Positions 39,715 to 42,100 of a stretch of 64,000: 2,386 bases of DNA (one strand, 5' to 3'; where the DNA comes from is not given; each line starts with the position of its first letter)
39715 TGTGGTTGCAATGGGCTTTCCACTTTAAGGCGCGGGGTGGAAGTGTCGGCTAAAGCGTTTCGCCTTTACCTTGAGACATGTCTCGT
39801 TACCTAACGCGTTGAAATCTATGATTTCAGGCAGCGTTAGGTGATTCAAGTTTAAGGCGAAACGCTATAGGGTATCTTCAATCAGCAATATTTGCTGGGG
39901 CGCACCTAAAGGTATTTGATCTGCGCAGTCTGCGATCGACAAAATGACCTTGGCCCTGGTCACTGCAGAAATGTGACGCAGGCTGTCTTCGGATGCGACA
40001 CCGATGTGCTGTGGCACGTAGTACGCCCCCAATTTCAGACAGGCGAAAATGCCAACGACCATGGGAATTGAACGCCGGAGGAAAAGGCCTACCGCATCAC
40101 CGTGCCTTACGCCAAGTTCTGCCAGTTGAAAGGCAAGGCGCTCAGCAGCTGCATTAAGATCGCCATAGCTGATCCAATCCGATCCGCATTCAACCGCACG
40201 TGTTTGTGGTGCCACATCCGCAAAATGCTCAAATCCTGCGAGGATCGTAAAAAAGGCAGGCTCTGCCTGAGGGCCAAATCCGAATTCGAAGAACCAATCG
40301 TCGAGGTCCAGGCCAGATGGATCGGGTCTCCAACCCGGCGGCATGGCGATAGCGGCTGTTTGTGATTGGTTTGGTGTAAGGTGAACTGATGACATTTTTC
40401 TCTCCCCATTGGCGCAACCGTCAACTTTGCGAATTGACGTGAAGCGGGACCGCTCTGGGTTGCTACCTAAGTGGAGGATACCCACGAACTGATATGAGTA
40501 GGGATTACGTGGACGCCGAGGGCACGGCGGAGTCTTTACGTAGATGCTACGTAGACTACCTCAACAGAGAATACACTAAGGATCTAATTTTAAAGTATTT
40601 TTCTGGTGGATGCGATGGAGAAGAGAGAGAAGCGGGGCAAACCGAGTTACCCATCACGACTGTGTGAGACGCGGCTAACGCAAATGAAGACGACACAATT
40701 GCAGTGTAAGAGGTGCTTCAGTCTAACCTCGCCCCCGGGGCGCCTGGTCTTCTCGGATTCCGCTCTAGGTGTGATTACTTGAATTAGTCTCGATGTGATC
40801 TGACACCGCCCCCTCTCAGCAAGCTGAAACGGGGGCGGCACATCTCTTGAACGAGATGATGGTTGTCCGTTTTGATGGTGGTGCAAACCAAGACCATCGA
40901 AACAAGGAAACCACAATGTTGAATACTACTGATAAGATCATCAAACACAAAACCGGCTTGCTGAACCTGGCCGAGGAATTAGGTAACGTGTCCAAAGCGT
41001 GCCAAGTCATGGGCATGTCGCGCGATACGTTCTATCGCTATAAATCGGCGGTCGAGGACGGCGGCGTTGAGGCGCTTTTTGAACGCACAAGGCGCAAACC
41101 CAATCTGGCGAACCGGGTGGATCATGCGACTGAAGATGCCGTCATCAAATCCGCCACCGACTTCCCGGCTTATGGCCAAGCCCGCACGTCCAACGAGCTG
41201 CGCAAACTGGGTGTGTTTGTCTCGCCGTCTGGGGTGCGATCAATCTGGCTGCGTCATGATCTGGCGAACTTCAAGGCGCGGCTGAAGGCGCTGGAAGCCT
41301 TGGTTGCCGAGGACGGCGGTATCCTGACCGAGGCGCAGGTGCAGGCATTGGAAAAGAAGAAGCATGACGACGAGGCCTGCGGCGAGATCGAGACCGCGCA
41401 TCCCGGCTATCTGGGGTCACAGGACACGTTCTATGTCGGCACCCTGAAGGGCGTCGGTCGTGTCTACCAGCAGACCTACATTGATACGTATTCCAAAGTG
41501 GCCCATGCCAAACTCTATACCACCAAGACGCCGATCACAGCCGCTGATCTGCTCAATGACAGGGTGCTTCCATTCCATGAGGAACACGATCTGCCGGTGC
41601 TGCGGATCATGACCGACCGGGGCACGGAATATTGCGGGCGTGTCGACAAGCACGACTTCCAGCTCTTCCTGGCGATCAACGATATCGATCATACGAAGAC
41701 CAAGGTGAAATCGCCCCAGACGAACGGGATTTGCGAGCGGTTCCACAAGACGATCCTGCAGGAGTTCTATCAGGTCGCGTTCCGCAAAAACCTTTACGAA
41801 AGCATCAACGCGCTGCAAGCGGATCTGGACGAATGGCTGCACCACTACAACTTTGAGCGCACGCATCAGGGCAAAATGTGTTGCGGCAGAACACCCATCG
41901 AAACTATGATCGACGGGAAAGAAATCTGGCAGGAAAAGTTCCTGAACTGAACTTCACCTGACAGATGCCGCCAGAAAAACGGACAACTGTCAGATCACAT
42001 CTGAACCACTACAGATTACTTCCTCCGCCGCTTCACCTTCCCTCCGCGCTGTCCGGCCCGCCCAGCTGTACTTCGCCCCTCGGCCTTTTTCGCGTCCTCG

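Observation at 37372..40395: Carrier-less NRPS-type adenylation enzyme overlapped with a membrane ferric-reductase/FNR-like flavoprotein, followed by a crotonase: an unassigned three-gene module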

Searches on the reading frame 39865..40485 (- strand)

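Call 3: search_protein_families(library=pfam, proteins=[window:39865-40485:-], max_evalue=0.01)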
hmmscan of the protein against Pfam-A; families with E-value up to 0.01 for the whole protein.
window:39865-40485:- (206 aa): 1 family
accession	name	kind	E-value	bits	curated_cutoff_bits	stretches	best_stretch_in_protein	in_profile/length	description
PF00501.34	AMP-binding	-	1.4e-20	73.9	29.9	1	85-183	1-99/384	AMP-binding enzyme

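Call 5: search_protein_families(library=ncbifam, proteins=[window:39865-40485:-], max_evalue=1)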
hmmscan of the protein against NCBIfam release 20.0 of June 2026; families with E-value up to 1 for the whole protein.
window:39865-40485:- (206 aa): 68 families (the best 25 are shown)
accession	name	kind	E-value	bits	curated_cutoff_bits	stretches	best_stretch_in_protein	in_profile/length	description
TIGR01733.1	AA-adenyl-dom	subfamily_domain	5e-14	51.9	317.4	1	106-192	1-87/409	amino acid adenylation domain-containing protein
NF004282.0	PRK05691.1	subfamily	1.5e-12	44.4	4090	1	83-183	2192-2291/4334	non-ribosomal peptide synthase/polyketide synthase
NF041803.1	NRPS_SolG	exception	1.7e-12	45.7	2200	1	85-174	567-655/1163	solanimycin non-ribosomal peptide synthetase SolG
NF004822.0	PRK06178.1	equivalog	4.6e-12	45.3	782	1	85-186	43-143/571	acyl-CoA synthetase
NF006134.1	PRK08279.1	equivalog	3.2e-11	42.5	625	1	81-191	46-155/605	long-chain-acyl-CoA synthetase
NF006182.0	PRK08316.1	subfamily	7.1e-11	41.3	663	1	91-191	23-122/523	fatty acyl-CoA synthetase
NF005863.0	PRK07798.1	subfamily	1.1e-10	40.7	543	1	80-157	5-82/540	acyl-CoA synthetase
NF003417.0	PRK04813.1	subfamily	1.7e-10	40.1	476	1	81-187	5-110/505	D-alanine--poly(phosphoribitol) ligase subunit DltA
NF004837.0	PRK06187.1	subfamily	1.8e-10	39.7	476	1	79-188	8-116/531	long-chain-fatty-acid--CoA ligase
NF009071.0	PRK12406.1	subfamily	2.4e-10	39.4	701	1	99-201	7-108/510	acyl-CoA synthetase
NF047350.1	aureusi_NRPS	equivalog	2.4e-10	38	2500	1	80-181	414-515/2373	aureusimine non-ribosomal peptide synthetase AusA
NF038078.1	NRPS_MxcG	equivalog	4.2e-10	37.6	2300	1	80-159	457-536/1442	myxochelin non-ribosomal peptide synthetase MxcG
NF052269.1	Staph_lig_FadD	equivalog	1.2e-09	37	650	1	101-163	25-86/499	long-chain-fatty-acid--CoA ligase FadD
TIGR01734.1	D-ala-DACP-lig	equivalog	5.2e-09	35.2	559.85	1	81-189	2-109/504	D-alanine--poly(phosphoribitol) ligase subunit DltA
NF006181.0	PRK08314.1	subfamily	6.5e-09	34.6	705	1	89-191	34-136/563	long-chain-fatty-acid--CoA ligase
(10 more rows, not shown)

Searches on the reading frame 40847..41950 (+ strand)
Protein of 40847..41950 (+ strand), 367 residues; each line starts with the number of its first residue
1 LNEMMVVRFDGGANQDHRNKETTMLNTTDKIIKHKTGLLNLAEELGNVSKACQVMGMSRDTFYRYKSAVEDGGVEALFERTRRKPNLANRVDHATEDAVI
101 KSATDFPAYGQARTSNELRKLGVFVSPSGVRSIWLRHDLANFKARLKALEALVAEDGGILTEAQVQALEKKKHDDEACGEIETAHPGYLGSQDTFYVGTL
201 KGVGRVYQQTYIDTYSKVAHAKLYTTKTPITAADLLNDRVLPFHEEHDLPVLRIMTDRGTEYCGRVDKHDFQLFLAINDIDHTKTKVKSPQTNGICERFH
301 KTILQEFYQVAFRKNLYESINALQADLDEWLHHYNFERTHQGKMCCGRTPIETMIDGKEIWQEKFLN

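Call 3: search_protein_families(library=pfam, proteins=[window:40847-41950:+], max_evalue=0.01)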
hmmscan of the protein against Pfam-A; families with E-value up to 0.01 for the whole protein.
window:40847-41950:+ (367 aa): 6 families
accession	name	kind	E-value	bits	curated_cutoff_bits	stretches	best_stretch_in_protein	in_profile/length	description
PF13551.12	HTH_29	-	9.9e-17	61.2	28.1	1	34-97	1-64/64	Winged helix-turn helix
PF13683.12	rve_3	-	1.2e-11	44.7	26.5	1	279-342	2-61/67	Integrase core domain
PF00665.32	rve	-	4.7e-07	30.5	32.6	1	185-290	3-102/102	Integrase core domain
PF13518.12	HTH_28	-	2e-05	25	25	1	38-84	5-50/52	Helix-turn-helix domain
PF13565.12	HTH_32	-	7.5e-05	23.6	33.7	1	61-134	1-73/73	Homeodomain-like domain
PF13384.12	HTH_23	-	0.00014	22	24.6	1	41-77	13-49/50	Homeodomain-like domain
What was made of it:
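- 40792..42001 (+): Insertion sequence (HTH_29/rve transposase gene at 40847-41950) with perfect 14-bp terminal inverted repeats. It occupies the position where alphaproteobacterial orthologous loci carry the divergent DUF6502 + DUF5666-like gene pair. Pfam hits in call 3.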
